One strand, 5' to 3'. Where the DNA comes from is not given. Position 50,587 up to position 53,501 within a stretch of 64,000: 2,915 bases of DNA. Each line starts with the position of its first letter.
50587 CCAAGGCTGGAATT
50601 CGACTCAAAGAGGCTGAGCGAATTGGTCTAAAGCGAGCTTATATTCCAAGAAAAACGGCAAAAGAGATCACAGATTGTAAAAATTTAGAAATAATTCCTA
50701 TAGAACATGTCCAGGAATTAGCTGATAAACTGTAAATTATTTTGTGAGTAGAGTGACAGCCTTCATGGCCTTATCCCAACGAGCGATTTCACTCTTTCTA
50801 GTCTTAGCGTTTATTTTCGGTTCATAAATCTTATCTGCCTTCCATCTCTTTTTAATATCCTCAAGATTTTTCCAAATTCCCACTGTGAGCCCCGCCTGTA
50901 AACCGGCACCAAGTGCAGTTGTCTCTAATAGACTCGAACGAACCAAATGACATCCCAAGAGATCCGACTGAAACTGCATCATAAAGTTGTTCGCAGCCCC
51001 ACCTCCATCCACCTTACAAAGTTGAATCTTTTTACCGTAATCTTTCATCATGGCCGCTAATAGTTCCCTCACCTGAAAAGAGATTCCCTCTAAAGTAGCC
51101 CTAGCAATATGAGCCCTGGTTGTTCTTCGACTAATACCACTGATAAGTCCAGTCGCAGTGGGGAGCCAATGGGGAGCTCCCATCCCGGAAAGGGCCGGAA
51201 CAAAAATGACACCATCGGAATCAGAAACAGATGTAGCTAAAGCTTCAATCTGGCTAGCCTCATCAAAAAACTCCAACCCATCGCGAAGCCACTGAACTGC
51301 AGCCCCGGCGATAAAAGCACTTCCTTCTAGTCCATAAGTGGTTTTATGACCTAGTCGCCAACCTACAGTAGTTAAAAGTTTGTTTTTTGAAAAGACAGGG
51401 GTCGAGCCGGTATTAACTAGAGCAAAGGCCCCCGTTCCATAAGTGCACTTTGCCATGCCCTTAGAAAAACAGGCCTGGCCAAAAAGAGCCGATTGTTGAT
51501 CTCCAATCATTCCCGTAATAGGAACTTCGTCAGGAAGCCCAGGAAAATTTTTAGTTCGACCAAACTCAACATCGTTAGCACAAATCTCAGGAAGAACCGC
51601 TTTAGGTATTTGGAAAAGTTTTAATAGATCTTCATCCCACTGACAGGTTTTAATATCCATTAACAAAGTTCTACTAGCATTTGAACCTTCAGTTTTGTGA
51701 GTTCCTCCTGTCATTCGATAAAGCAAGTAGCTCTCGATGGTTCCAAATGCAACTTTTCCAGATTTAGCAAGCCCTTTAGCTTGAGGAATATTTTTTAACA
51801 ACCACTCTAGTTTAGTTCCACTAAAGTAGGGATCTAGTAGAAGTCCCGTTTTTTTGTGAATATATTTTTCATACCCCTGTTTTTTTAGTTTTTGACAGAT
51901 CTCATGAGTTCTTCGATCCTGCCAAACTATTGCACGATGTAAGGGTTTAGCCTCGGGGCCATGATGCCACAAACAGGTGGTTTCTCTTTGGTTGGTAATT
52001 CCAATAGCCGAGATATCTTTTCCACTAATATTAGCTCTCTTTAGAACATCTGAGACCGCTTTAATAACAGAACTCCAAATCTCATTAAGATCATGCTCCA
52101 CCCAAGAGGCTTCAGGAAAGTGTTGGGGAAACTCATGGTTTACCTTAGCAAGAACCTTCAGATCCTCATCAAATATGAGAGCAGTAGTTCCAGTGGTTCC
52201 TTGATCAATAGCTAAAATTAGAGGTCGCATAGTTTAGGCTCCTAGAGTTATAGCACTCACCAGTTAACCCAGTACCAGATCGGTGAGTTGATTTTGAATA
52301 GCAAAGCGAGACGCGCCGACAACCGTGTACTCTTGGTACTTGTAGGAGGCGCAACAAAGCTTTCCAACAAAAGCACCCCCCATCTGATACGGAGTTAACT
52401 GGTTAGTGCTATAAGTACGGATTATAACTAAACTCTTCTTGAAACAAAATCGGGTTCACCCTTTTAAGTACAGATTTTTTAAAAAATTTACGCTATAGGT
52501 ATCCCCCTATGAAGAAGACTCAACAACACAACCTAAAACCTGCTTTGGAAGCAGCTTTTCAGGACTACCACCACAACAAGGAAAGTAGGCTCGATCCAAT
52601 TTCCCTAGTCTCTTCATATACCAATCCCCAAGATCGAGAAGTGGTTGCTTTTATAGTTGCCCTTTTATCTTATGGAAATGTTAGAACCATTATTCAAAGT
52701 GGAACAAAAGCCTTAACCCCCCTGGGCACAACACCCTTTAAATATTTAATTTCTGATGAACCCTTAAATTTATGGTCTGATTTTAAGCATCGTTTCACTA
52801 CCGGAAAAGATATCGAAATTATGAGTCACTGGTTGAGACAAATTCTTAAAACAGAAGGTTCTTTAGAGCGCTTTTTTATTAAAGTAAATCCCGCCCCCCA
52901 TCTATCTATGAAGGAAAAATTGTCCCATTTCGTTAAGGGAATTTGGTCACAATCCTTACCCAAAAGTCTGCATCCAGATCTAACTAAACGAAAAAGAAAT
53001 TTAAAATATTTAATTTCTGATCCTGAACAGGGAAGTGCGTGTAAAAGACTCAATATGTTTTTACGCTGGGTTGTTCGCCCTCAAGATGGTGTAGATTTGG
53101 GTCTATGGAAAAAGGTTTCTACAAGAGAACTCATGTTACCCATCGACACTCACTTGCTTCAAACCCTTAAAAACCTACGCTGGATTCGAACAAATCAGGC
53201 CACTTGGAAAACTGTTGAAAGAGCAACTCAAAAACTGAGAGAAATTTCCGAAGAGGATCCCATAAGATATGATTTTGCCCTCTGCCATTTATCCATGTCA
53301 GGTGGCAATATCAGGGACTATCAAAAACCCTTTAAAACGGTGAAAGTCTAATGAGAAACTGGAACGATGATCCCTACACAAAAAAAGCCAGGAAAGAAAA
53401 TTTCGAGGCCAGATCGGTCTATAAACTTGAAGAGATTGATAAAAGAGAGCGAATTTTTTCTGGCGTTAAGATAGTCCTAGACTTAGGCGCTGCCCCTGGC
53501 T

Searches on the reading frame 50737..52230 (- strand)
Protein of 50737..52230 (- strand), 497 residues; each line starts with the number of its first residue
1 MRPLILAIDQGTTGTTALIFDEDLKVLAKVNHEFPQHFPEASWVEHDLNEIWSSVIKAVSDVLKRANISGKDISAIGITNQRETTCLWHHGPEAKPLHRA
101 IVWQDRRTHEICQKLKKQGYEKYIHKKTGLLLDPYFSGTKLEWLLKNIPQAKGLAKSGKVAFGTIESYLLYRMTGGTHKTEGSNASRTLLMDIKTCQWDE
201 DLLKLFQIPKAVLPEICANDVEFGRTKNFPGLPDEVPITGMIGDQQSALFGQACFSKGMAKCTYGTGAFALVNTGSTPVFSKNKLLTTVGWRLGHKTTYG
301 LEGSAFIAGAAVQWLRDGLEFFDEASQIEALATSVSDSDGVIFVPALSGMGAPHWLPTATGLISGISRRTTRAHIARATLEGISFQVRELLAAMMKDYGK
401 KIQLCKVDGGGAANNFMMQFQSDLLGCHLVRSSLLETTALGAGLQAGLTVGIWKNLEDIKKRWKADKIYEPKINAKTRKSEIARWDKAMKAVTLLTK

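Call 28: find_encoding_contigs(protein=window:50737-52230:-, flank=10000, max_places=10)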
Protein window:50737-52230:- (497 aa): 3 contigs read that carry it; 2 places shown.
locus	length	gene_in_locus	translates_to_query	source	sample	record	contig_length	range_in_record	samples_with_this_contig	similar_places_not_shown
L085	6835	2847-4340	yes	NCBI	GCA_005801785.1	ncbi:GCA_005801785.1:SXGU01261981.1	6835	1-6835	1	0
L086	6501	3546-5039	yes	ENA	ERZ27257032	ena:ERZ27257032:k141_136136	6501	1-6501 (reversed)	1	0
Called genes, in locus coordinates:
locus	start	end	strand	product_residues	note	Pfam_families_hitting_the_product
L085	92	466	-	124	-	PF11969:DcpS_C, PF01230:HIT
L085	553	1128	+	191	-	PF00293:NUDIX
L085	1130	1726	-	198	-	PF01728:FtsJ, PF01189:Methyltr_RsmB-F (faint), PF13847:Methyltransf_31 (faint)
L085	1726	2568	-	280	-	PF09674:DUF2400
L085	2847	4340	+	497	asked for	PF00370:FGGY_N, PF02782:FGGY_C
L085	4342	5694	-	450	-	PF18073:Zn_ribbon_LapB, PF13481:AAA_25, PF03796:DnaB_C, PF06745:ATPase, PF13541:ChlI (weak)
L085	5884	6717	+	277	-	PF13369:Transglut_core2, PF13371:TPR_9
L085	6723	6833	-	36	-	?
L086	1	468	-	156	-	?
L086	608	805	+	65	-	-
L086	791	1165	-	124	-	PF11969:DcpS_C, PF01230:HIT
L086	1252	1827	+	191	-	PF00293:NUDIX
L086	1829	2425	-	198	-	PF01728:FtsJ, PF01189:Methyltr_RsmB-F (faint), PF13847:Methyltransf_31 (faint)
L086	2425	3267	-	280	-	PF09674:DUF2400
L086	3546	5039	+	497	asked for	PF00370:FGGY_N, PF02782:FGGY_C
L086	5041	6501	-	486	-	?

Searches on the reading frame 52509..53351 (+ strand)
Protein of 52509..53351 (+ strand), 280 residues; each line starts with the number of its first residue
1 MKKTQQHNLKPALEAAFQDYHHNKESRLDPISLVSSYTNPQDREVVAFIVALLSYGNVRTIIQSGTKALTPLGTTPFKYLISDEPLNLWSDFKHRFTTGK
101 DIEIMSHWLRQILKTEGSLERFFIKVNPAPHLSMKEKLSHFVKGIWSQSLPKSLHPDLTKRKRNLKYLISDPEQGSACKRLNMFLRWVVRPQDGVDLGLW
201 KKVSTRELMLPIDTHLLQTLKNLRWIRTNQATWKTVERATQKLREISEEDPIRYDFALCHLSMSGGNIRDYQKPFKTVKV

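Call 39: find_homologous_proteins(query=window:52509-53351:+, max_evalue=1e-20)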
Query window:52509-53351:+ (280 aa): 2872 proteins with E <= 1e-20 among 3696 candidates; the best 120 are listed.
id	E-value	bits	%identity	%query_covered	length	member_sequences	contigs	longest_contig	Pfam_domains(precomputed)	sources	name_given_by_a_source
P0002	1.4e-187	640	100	100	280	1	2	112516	PF09674.16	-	-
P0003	3.7e-143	494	76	99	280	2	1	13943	PF09674.16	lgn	-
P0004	1.2e-134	466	75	98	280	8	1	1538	PF09674.16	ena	-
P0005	3.1e-132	458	72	99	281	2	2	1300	PF09674.16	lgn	-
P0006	4.4e-130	451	71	99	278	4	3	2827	PF09674.16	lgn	-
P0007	4.8e-128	444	72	96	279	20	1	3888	PF09674.16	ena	-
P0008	2.5e-126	439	68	100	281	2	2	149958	PF09674.16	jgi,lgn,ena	-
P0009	1.3e-122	427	68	98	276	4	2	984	PF09674.16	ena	-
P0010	9.8e-122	424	66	100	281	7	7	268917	PF09674.16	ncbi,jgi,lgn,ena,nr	ncbi:MAG: TIGR02757 family protein [Proteobacteria bacterium]|jgi:uncharacterized protein (TIGR02757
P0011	3.6e-121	422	68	95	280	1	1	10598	PF09674.16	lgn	-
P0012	4.8e-121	421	65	98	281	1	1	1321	PF09674.16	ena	-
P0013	1.7e-120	420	67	98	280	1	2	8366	PF09674.16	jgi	jgi:uncharacterized protein (TIGR02757 family)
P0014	3.0e-120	419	68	97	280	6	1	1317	PF09674.16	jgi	-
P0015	7.1e-100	352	59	97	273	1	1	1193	PF09674.16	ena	-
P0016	7.3e-95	336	58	93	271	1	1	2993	PF09674.16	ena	-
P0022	2.4e-92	327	55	94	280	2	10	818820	PF09674.16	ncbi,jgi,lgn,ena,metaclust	jgi:uncharacterized protein (TIGR02757 family)|metaclust:\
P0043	2.6e-87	311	56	94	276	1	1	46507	PF09674.16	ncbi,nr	ncbi:MAG: TIGR02757 family protein [Proteobacteria bacterium]|nr:TIGR02757 family protein [Pseudomon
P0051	2.0e-86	308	52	95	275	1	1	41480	PF09674.16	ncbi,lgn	-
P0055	6.0e-86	306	53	97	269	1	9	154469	PF09674.16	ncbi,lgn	-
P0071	2.7e-84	301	54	95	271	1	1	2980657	PF09674.16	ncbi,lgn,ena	-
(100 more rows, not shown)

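Call 40: find_encoding_contigs(protein=P0003, flank=10000, max_places=3)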
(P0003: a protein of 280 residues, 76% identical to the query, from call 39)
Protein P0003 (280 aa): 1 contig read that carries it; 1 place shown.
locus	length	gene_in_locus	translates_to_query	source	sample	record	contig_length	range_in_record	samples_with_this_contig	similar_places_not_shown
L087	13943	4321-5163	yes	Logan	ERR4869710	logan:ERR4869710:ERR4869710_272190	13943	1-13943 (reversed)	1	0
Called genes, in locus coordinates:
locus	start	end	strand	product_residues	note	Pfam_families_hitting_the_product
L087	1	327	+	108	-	?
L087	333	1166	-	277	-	PF13369:Transglut_core2, PF13371:TPR_9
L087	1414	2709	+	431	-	PF13481:AAA_25, PF03796:DnaB_C, PF06745:ATPase, PF13401:AAA_22 (weak), PF05362:Lon_C (faint), PF13541:ChlI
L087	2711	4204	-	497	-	PF00370:FGGY_N, PF02782:FGGY_C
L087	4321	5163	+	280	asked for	PF09674:DUF2400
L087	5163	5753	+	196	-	PF01728:FtsJ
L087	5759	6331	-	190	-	PF00293:NUDIX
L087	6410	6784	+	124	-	PF11969:DcpS_C, PF01230:HIT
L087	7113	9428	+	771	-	PF03477:ATP-cone, PF00317:Ribonuc_red_lgN, PF02867:Ribonuc_red_lgC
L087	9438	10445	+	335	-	PF00268:Ribonuc_red_sm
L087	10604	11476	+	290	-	-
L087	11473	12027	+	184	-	-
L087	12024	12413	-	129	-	-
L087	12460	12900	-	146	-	PF13924:Lipocalin_5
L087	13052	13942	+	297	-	?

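Call 41: find_encoding_contigs(protein=P0008, flank=10000, max_places=3)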
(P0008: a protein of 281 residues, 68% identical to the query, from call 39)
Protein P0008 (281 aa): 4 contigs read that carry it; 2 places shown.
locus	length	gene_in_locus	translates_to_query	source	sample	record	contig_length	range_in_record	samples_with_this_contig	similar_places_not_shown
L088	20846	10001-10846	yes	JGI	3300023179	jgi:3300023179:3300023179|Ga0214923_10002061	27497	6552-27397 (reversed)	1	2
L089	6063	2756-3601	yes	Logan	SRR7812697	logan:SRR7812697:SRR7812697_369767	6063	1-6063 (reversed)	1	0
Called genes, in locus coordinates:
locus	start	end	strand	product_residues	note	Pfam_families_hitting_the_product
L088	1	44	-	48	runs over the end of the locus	?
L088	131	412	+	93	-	PF08281:Sigma70_r4_2 (weak)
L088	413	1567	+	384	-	-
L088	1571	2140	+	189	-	PF06271:RDD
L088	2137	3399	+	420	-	PF01694:Rhomboid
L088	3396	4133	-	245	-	-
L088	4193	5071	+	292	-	PF13292:DXP_synthase_N, PF00456:Transketolase_N, PF02775:TPP_enzyme_C (weak), PF00676:E1_dh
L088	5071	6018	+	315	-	PF02779:Transket_pyr, PF02780:Transketolase_C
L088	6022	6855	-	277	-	PF13369:Transglut_core2, PF13371:TPR_9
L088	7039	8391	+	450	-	PF18073:Zn_ribbon_LapB, PF13481:AAA_25, PF03796:DnaB_C, PF06745:ATPase, PF13541:ChlI (weak)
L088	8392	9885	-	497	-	PF00370:FGGY_N, PF02782:FGGY_C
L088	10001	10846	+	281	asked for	PF09674:DUF2400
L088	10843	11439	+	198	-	PF01728:FtsJ, PF13489:Methyltransf_23 (faint), PF13847:Methyltransf_31 (weak)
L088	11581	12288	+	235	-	PF13489:Methyltransf_23, PF01209:Ubie_methyltran, PF13649:Methyltransf_25, PF13847:Methyltransf_31, PF08241:Methyltransf_11, PF08242:Methyltransf_12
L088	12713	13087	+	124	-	PF11969:DcpS_C, PF01230:HIT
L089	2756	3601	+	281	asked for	PF09674:DUF2400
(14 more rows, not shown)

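Call 60: list_cluster_members(proteins=[P0010, P0022, P0043, P0071, P0055, P0051, P0008])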
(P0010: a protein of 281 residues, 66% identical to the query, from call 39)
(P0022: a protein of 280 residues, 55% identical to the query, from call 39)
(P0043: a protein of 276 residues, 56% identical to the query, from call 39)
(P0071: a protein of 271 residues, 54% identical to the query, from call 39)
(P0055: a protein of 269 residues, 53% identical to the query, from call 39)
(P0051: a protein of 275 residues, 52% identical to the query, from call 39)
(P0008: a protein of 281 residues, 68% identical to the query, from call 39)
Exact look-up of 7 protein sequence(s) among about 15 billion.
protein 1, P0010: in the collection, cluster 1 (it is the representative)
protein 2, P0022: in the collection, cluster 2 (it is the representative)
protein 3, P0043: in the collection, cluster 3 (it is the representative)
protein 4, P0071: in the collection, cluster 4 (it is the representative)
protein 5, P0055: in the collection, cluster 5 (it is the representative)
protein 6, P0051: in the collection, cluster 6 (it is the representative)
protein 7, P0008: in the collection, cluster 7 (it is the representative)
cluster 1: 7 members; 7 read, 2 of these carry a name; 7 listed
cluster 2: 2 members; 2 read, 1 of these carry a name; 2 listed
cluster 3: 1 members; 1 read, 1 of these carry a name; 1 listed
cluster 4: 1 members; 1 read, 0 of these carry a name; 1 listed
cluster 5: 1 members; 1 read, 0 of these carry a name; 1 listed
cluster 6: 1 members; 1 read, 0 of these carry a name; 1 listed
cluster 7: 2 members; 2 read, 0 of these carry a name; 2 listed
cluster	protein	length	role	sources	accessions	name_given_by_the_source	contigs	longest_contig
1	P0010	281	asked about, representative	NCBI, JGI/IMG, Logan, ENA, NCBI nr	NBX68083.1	MAG: TIGR02757 family protein [Proteobacteria bacterium] | uncharacterized protein (TIGR02757 family) | TIGR02757 family protein [Pseudomonadota bacterium]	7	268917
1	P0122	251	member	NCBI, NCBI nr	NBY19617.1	TIGR02757 family protein [bacterium]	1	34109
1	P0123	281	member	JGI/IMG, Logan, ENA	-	-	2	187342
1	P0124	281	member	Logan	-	-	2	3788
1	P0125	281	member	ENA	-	-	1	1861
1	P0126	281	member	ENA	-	-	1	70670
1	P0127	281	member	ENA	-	-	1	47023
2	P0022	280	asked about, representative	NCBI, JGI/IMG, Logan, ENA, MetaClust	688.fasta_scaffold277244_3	uncharacterized protein (TIGR02757 family) | \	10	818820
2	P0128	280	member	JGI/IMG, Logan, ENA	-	-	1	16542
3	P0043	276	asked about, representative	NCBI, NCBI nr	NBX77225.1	MAG: TIGR02757 family protein [Proteobacteria bacterium] | TIGR02757 family protein [Pseudomonadota bacterium]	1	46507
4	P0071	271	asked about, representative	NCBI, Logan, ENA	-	-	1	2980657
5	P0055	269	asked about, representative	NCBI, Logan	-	-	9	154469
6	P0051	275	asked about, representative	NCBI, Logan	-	-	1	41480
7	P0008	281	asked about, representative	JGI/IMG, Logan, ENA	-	-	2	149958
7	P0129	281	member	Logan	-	-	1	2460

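Call 73: find_encoding_contigs(protein=P0071, flank=6000, max_places=2)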
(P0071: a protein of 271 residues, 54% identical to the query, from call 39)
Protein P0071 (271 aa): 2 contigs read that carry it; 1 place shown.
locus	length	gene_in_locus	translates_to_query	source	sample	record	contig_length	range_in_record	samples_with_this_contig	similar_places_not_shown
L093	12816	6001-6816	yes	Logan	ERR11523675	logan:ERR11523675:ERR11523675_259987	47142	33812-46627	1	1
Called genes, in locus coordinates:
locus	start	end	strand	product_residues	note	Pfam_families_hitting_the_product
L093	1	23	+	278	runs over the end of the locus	PF13292:DXP_synthase_N, PF00456:Transketolase_N, PF02775:TPP_enzyme_C (weak), PF00676:E1_dh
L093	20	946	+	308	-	PF02779:Transket_pyr, PF02780:Transketolase_C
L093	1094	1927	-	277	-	PF13369:Transglut_core2, PF13371:TPR_9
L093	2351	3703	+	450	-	PF18073:Zn_ribbon_LapB, PF13481:AAA_25, PF03796:DnaB_C (weak), PF06745:ATPase, PF23442:DUF7125 (weak), PF13401:AAA_22, PF00004:AAA (weak), PF13541:ChlI, +1 more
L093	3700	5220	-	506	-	PF00370:FGGY_N, PF02782:FGGY_C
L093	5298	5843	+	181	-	PF01706:FliG_C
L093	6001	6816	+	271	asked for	PF09674:DUF2400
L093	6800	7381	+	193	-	PF13489:Methyltransf_23 (weak), PF01728:FtsJ, PF13847:Methyltransf_31 (faint)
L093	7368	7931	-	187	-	PF00293:NUDIX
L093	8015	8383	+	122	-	PF11969:DcpS_C, PF01230:HIT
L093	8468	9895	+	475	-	-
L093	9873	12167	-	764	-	PF09924:LPG_synthase_C (weak)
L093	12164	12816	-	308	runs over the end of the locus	-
